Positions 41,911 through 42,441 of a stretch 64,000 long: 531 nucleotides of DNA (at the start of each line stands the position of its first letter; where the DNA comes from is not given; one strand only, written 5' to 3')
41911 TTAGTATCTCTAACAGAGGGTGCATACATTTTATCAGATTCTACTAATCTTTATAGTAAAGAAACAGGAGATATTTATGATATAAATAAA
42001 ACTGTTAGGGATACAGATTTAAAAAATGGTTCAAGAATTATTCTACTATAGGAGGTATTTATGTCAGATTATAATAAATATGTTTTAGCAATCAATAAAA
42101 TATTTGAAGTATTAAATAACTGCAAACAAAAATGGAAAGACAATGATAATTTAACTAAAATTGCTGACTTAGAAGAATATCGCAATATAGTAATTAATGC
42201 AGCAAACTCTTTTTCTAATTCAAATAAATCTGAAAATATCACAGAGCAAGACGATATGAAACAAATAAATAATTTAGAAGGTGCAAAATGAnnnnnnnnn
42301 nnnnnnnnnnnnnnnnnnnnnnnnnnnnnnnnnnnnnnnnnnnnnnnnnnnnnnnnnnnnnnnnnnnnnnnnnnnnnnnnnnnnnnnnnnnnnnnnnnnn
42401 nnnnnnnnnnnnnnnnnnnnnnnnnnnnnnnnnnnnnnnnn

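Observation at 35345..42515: Minimal type VIIb-like secretion locus: EssC + EsaB without EssB/EsaA/WXG100, preceded by an M23-like hydrolase with no signal peptide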

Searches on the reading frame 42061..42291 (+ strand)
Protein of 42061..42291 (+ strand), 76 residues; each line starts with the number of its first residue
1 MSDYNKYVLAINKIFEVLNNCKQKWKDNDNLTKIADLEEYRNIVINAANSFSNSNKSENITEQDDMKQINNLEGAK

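Call 3: search_protein_families(library=pfam, proteins=[window:42061-42291:+], max_evalue=0.1)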
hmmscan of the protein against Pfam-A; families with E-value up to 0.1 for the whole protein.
window:42061-42291:+ (76 aa): 0 families

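Call 4: search_protein_families(library=ncbifam, proteins=[window:42061-42291:+], max_evalue=0.1)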
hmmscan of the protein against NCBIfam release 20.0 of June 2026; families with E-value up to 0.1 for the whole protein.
window:42061-42291:+ (76 aa): 0 families

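Call 7: search_protein_families(library=phrogs, proteins=[window:42061-42291:+], max_evalue=0.1)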
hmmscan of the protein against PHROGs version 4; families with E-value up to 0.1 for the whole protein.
window:42061-42291:+ (76 aa): 0 families

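Call 22: search_solved_structures(query=A3, max_evalue=10, show_alignments=3)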
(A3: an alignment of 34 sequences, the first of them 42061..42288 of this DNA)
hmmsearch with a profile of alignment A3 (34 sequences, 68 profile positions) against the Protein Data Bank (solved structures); distinct sequences matched with E-value up to 10: 11.
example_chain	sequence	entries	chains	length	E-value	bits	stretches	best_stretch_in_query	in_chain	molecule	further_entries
9lqd_A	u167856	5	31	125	0.0066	19.6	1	30-63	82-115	SAM lyase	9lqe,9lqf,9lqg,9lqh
9gab_D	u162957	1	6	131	0.0074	19.5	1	30-63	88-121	SAM-AMP Lyase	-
9gad_A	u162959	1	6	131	0.0075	19.5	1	30-63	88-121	SAM-AMP Lyase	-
1ory_A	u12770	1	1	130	0.46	13.7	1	5-65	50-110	flagellar protein FliS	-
2hma_A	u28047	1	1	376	0.74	13.1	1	15-45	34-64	Probable tRNA (5-methylaminomethyl-2-thiouridylate)-methyltransferase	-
9hlv_A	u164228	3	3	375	0.74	13.1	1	15-45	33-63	tRNA-specific 2-thiouridylase MnmA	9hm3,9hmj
9hln_A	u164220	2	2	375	0.74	13.1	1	15-45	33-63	tRNA-specific 2-thiouridylase MnmA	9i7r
1orj_A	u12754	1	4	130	0.77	13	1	5-65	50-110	flagellar protein FliS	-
4iwb_A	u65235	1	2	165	0.97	12.7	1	5-65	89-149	FliC, FliS chimera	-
1n3k_A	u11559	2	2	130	3.7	10.8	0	27-39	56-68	Astrocytic phosphoprotein PEA-15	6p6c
9l5m_A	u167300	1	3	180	6.1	10.1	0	28-63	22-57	Sarcoplasmic Ca-binding protein (SCP)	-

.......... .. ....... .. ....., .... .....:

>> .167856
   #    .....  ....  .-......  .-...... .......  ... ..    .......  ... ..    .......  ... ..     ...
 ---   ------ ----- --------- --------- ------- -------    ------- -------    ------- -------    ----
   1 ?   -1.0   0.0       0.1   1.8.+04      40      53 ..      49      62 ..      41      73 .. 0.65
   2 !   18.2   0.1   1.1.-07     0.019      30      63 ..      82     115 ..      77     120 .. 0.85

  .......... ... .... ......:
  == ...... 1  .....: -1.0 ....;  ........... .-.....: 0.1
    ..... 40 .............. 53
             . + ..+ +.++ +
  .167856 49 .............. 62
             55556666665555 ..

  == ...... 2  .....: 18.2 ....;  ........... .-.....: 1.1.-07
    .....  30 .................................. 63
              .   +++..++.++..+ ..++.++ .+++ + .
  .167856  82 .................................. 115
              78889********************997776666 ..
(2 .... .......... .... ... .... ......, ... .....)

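Call 54: search_protein_families(library=pfam, alignment_id=A3, max_evalue=1)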
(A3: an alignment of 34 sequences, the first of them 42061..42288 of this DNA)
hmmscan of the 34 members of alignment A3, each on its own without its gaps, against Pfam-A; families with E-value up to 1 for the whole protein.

A. member 1, window:42061-42288:+ (76 aa): 1 family
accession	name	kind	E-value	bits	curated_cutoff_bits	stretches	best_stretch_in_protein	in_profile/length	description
PF07055.18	Eno-Rase_FAD_bd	-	0.25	12.2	25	0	19-42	20-45/64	Enoyl reductase FAD binding domain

B. families by the number of members that match (of 34 scanned): 35 families (the first 25 are shown)
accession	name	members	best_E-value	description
PF24693.1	DUF7660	3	0.013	Family of unknown function (DUF7660)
PF14573.12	PP-binding_2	3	0.043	Acyl-carrier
PF07575.19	Nucleopor_Nup85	2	0.002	Nup85 Nucleoporin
PF22763.1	NrS1-1_pol-like_HBD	2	0.022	NrS-1 polymerase HBD domain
PF16591.11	HBM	1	0.0066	Helical bimodular sensor domain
PF21572.2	Nop5_56-rel_N_Arc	1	0.016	Archaeal Nop5/56-rel, N-terminal domain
PF01030.30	Recep_L_domain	1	0.016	Receptor L domain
PF16567.10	CagD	1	0.016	Pathogenicity island component CagD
PF07547.18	RSD-2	1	0.027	RSD-2 N-terminal domain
PF17370.7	DUF5392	1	0.03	Family of unknown function (DUF5392)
PF13059.11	DUF3922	1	0.032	Protein of unknown function (DUF3992)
PF09385.16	HisK_N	1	0.035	Histidine kinase N terminal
PF17021.10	Mei5_like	1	0.037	Putative double-strand recombination repair-like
PF20861.2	Isd_H_B_linker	1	0.037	Iron-regulated surface determinant protein H/B, linker domain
PF11757.13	RSS_P20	1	0.038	Suppressor of RNA silencing P21-like N-terminal domain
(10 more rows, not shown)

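Call 57: find_homologous_proteins(query=A3, max_evalue=0.001)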
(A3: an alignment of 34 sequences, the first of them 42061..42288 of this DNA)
Query A3 (34 sequences) (76 aa, profile of the alignment): 351 proteins with E <= 0.001 among 622 candidates; the best 120 are listed.
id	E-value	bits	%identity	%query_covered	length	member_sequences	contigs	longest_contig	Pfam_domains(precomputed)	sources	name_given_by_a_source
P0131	6.5e-27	111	45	67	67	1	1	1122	-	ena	-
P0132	7.2e-27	111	55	70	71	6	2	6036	-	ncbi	-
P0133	1.1e-26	110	58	68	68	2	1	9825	-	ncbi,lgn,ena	-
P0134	2.2e-26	109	48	82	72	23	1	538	-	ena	-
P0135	2.8e-26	109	42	93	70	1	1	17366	-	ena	-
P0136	3.2e-26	109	39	93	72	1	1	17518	-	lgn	-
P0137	3.5e-26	109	49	86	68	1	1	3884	-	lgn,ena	-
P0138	3.9e-26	109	44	75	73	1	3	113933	-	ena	-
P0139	4.2e-26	108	39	82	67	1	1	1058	-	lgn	-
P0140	6.3e-26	108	47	67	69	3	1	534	-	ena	-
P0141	7.3e-26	108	48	71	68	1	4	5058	-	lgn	-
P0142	9.2e-26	107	52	76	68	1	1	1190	-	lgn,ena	-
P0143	9.2e-26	107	55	70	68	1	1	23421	-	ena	-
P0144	9.9e-26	107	45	82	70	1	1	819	-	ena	-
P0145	1.0e-25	107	51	78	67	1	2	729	-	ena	-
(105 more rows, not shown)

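Call 66: predict_structure(alignment_id=A8)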
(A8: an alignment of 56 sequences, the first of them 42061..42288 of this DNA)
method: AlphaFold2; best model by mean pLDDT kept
length: 76 residues; sequences in the alignment: 56
mean_pLDDT: 67.4   pTM: 0.40
mean pLDDT of the five models: 67.4, 65.9, 65.3, 63.5, 63.2
residues with pLDDT >= 90: 0; 70-90: 45; 50-70: 19; < 50: 12
segments of 3 or more residues with pLDDT < 50: 58-66
pLDDT, mean of each block of 10 residues (from residue 1): 75 79 69 72 79 58 49 50
secondary structure, 60 per line:
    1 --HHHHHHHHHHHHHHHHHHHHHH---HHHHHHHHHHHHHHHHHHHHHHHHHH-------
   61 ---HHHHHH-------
elements in order: H3-24 H28-53 H64-69

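Call 69: fold_search(model_id=the predicted structure, library=pdb)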
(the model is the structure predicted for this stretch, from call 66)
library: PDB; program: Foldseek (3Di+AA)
matches with E <= 10: 0; with E <= 0.001: 0
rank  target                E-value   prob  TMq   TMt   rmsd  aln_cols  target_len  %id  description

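Call 84: search_protein_representatives(alignment_id=A8)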
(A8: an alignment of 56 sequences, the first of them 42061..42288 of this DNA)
Query: 56 sequences, 71 profile positions. Proteins with E-value up to 0.001 (for the whole library): 154; up to 1e-10: 93; up to 1e-30: 0. The best 150 are listed.
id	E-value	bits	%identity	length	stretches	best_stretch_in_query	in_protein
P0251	1.3e-29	118.1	-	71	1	1-71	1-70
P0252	1.3e-28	115.0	-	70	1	1-71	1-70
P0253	5.7e-27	109.7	-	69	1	1-71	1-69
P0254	6.3e-27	109.5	-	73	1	1-70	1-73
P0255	1.2e-26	108.7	-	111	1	1-70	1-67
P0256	3.6e-26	107.1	-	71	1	1-63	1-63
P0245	1.3e-25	105.4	-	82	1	1-59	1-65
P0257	1.5e-25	105.1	-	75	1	1-63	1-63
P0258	1.9e-25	104.8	-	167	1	1-66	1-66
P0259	2.2e-25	104.6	-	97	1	1-66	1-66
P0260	5.2e-25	103.4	-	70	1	1-70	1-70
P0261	1.1e-24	102.4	-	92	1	1-64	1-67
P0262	3.8e-24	100.6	-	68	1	1-71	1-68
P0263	9.8e-24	99.3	-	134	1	1-70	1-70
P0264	3.1e-23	97.7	-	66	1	1-71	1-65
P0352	3.3e-08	49.6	-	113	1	11-70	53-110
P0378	3.4e-05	39.9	-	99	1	6-71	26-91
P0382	4.3e-05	39.6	-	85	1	1-68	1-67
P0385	6.9e-05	38.9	-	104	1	9-50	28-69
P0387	8.9e-05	38.6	-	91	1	30-71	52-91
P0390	1.5e-04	37.9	-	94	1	1-64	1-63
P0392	1.7e-04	37.7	-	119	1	18-69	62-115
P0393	1.9e-04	37.5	-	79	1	33-71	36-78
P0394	2.1e-04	37.4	-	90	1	1-67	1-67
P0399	5.4e-04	36.1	-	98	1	6-56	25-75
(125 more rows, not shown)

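Call 86: search_protein_families(library=pfam, proteins=[P0378, P0385, P0399, P0392, P0394, P0382, P0390, P0387, P0393, P0352], max_evalue=0.1)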
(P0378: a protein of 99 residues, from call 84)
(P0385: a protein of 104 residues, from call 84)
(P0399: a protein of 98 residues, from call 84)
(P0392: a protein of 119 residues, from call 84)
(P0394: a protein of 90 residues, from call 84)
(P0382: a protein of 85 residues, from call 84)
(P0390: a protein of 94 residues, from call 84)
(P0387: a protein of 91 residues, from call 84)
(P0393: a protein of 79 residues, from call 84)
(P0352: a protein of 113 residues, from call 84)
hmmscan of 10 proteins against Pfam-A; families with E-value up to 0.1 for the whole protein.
P0378 (99 aa): 9 families
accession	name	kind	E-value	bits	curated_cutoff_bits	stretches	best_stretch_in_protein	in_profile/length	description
PF06013.18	WXG100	-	6.3e-07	30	27.3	1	6-87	2-83/86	Proteins of 100 residues with WXG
PF25792.1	BREX_BrxC_helical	-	0.0023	18.7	27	1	32-95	56-119/123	BREX ATP-binding protein BrxC alpha helical domain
PF07926.17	TPR_MLP1_2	-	0.0048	17.4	36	1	9-96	2-84/129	TPR/MLP1/MLP2-like protein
PF09321.15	DUF1978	-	0.0083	15.9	25.4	1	31-97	169-237/244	Domain of unknown function (DUF1978)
PF04740.18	LXG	-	0.011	16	26.5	1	13-93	104-187/202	LXG domain of WXG superfamily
PF00823.25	PPE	-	0.026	15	26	1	28-87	38-98/165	PPE family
PF23432.1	DUF7118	-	0.03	13.9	27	1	12-83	14-83/357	Domain of unknown function (DUF7118)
PF06103.16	DUF948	-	0.031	14.9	37.2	0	57-98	28-69/89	Bacterial protein of unknown function (DUF948)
PF18879.6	EspA_EspE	-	0.085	13.7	27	0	32-85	20-75/84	EspA/EspE family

P0385 (104 aa): 7 families
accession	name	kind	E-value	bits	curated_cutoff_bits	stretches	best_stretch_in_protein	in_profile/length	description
PF06013.18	WXG100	-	1.9e-09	38.1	27.3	1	5-82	2-79/86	Proteins of 100 residues with WXG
PF25547.1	WXG100_2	-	1.4e-05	25.6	27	1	12-92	31-113/150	WXG100 like domain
PF14931.11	IFT20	-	0.015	15.9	27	0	48-79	27-58/119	Intraflagellar transport complex B, subunit 20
PF16763.10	Spidroin_N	-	0.033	14.7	27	0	22-57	78-113/125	Major ampullate spidroin 1, spider silk protein 1, N-term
PF02403.27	Seryl_tRNA_N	-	0.08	13.6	28.2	0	18-71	40-91/108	Seryl-tRNA synthetase N-terminal domain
PF15914.10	FAM193_C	-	0.082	13.2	27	0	56-91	9-44/58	FAM193 family C-terminal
PF24850.1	CC_BshC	-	0.091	13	27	0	17-68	6-58/159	Bacillithiol biosynthesis BshC, C-terminal coiled-coil domain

P0399 (98 aa): 7 families
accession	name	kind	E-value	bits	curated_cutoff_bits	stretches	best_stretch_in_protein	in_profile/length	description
PF06013.18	WXG100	-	7.2e-08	33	27.3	1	7-87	4-84/86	Proteins of 100 residues with WXG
PF18879.6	EspA_EspE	-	0.00069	20.4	27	1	42-91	33-82/84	EspA/EspE family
PF25547.1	WXG100_2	-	0.00077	19.9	27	1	14-92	33-113/150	WXG100 like domain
PF00823.25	PPE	-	0.0053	17.2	26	1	23-90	34-102/165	PPE family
PF02050.21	FliJ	-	0.013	16.1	28.4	1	21-90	12-81/123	Flagellar FliJ protein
PF18446.7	DUF5611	-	0.019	16.1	25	1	7-92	12-100/102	Domain of unknown function (DUF5611)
PF05622.17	HOOK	-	0.062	12.5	35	1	27-72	97-140/514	HOOK protein coiled-coil region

P0392 (119 aa): 1 family
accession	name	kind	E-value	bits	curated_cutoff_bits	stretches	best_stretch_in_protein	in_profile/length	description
PF23400.1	CARF_Card1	-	0.023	15.1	24.6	1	32-85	28-80/146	Card1 CARF domain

P0394 (90 aa): 0 families

P0382 (85 aa): 4 families
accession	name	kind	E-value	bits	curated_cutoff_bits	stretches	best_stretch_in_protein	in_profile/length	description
PF00660.22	SRP1_TIP1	-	0.0088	16.5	25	1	35-70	17-52/99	Seripauperin and TIP1 family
PF17335.7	IES5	-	0.023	15.4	25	1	12-65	44-97/113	Ino80 complex subunit 5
PF21538.2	Med15_M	-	0.048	14.3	24.2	0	36-78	15-59/110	ARC105/Med15 mediator subunit central domain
PF23116.1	HHD_RTEL1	-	0.087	13.6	27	0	22-81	10-70/102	RTEL1, HHD domain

P0390 (94 aa): 1 family
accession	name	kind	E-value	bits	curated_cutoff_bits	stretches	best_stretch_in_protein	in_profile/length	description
PF00660.22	SRP1_TIP1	-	0.02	15.4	25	1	37-68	19-50/99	Seripauperin and TIP1 family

P0387 (91 aa): 3 families
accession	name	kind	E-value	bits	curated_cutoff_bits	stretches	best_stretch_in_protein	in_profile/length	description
PF14520.12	HHH_5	-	0.00041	21.2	27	1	30-61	13-45/57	Helix-hairpin-helix domain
PF12826.13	HHH_2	-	0.0013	19.3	27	1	29-59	13-43/64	Helix-hairpin-helix motif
PF20582.4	UPF0758_N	-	0.024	15.2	27.1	1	28-64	41-76/77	UPF0758 N-terminal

P0393 (79 aa): 0 families

P0352 (113 aa): 3 families
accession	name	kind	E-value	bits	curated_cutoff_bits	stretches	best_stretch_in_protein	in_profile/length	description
PF14903.11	WG_beta_rep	-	0.0014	19.1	25.6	1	50-66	1-17/35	WG containing repeat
PF25630.1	Phycodna_minor_capsid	-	0.042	14.6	27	1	3-65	4-69/96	Phycodnaviridae minor capsid protein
PF20130.4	DUF6520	-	0.096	13.5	25.4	0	1-35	1-31/83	Family of unknown function (DUF6520)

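Call 88: find_encoding_contigs(protein=P0378, flank=8000, max_places=3)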
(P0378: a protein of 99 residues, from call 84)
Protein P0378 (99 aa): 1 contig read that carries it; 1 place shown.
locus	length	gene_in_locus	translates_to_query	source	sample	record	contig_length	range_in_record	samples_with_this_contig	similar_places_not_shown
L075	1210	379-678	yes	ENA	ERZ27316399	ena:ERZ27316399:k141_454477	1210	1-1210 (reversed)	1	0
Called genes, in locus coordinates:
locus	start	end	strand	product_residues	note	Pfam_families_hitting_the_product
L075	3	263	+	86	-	?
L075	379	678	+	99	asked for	PF06013:WXG100 (weak)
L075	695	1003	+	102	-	PF06013:WXG100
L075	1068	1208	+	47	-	?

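Call 90: find_encoding_contigs(protein=P0385, flank=10000, max_places=3)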
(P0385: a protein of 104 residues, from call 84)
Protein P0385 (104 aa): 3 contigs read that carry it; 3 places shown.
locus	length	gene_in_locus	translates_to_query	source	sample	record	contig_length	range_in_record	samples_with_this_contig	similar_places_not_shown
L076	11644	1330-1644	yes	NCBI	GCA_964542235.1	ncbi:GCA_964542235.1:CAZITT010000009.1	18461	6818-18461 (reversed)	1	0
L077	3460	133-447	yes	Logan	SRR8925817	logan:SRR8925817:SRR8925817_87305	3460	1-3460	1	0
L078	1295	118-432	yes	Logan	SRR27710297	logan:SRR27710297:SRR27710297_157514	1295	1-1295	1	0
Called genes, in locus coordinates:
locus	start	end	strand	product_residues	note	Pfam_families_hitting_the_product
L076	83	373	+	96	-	PF13518:HTH_28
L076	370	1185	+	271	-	PF13276:HTH_21, PF00665:rve, PF13683:rve_3, PF13333:rve_2 (faint)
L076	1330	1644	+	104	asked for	PF06013:WXG100, PF25547:WXG100_2 (faint)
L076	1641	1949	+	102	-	PF06013:WXG100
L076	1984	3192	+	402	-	-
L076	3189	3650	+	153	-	-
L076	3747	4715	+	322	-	PF01368:DHH, PF02272:DHHA1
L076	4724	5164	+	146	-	PF01281:Ribosomal_L9_N, PF03948:Ribosomal_L9_C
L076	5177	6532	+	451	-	PF00772:DnaB, PF03796:DnaB_C, PF13481:AAA_25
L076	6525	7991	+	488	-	PF01476:LysM (weak), PF07501:G5, PF01551:Peptidase_M23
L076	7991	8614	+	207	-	-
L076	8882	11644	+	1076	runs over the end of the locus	PF16403:Bact_surface_Ig-like (faint)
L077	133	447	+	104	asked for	PF06013:WXG100, PF25547:WXG100_2 (faint)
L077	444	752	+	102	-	PF06013:WXG100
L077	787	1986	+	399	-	-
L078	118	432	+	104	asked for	PF06013:WXG100, PF25547:WXG100_2 (faint)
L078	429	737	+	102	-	PF06013:WXG100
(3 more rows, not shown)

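Call 91: find_encoding_contigs(protein=P0399, flank=10000, max_places=3)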
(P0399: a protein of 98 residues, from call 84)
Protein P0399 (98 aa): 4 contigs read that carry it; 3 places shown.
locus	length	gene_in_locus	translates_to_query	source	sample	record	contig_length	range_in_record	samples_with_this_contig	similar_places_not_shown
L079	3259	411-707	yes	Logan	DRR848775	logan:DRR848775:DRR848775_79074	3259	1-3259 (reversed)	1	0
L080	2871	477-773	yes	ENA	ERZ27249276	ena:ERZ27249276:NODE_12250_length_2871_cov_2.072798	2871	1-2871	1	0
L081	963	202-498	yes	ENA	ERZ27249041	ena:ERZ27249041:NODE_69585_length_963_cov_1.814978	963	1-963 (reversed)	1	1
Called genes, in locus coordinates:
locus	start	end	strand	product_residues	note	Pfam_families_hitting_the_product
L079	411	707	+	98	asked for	PF06013:WXG100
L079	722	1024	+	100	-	PF06013:WXG100 (weak)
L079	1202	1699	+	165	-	-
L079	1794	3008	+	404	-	-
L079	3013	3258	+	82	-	?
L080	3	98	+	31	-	?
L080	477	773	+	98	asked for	PF06013:WXG100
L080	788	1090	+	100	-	PF06013:WXG100 (weak)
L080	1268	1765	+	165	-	-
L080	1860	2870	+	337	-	?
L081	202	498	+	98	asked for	PF06013:WXG100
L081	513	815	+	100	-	PF06013:WXG100 (weak)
